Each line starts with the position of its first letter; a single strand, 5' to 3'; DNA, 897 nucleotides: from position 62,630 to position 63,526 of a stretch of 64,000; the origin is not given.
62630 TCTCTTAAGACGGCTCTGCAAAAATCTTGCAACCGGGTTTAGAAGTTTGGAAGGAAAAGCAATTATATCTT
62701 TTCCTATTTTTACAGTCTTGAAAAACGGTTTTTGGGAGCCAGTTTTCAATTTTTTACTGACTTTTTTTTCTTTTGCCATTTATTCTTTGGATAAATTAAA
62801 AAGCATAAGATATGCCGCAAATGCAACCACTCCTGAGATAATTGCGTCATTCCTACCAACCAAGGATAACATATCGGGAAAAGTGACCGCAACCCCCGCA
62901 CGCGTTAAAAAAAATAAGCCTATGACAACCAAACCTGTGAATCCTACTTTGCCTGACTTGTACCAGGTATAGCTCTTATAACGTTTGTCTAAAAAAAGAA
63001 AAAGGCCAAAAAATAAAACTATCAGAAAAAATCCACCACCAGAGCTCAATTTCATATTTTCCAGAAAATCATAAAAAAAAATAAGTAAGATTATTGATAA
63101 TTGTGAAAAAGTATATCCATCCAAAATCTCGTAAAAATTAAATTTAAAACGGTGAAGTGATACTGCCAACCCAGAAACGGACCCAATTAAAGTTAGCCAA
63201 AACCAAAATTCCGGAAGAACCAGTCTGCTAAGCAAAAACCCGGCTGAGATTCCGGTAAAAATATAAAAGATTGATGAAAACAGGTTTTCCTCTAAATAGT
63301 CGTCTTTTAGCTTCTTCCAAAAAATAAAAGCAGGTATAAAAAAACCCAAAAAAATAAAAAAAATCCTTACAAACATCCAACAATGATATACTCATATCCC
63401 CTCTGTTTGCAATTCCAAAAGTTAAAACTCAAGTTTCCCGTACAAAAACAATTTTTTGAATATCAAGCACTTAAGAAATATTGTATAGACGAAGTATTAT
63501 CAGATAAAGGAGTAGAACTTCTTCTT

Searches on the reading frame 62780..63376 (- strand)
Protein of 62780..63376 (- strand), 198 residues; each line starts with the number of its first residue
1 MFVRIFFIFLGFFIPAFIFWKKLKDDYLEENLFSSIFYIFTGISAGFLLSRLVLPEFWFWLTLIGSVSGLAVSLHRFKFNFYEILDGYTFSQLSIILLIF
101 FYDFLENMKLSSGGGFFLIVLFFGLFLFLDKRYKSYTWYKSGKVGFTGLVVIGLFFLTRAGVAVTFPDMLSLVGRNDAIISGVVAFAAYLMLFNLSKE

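Call 49: find_encoding_contigs(protein=window:62780-63376:-, flank=10000, max_places=2)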
Protein window:62780-63376:- (198 aa): 23 contigs read that carry it; 2 places shown.
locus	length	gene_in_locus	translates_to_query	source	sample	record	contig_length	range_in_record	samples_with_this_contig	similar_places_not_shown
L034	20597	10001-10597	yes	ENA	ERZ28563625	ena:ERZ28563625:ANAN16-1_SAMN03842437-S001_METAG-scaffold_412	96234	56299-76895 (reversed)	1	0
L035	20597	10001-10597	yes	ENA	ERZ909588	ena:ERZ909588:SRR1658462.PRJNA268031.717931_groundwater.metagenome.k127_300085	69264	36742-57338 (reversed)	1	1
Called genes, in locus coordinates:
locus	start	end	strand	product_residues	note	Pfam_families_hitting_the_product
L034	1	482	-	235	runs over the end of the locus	PF02585:PIG-L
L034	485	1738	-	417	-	-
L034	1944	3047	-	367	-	-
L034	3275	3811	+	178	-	PF13483:Lactamase_B_3, PF12706:Lactamase_B_2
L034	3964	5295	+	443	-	PF00772:DnaB, PF13481:AAA_25, PF03796:DnaB_C, PF06745:ATPase (faint)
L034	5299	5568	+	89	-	-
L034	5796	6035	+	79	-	-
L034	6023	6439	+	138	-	PF09668:Asp_protease (weak), PF13650:Asp_protease_2, PF13975:gag-asp_proteas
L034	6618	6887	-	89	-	-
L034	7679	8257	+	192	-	PF08207:EFP_N, PF01132:EFP, PF09285:Elong-fact-P_C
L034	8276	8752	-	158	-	-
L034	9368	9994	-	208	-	-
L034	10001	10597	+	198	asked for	-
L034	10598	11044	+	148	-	PF01258:zf-dskA_traR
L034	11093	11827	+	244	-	PF00849:PseudoU_synth_2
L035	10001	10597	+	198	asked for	-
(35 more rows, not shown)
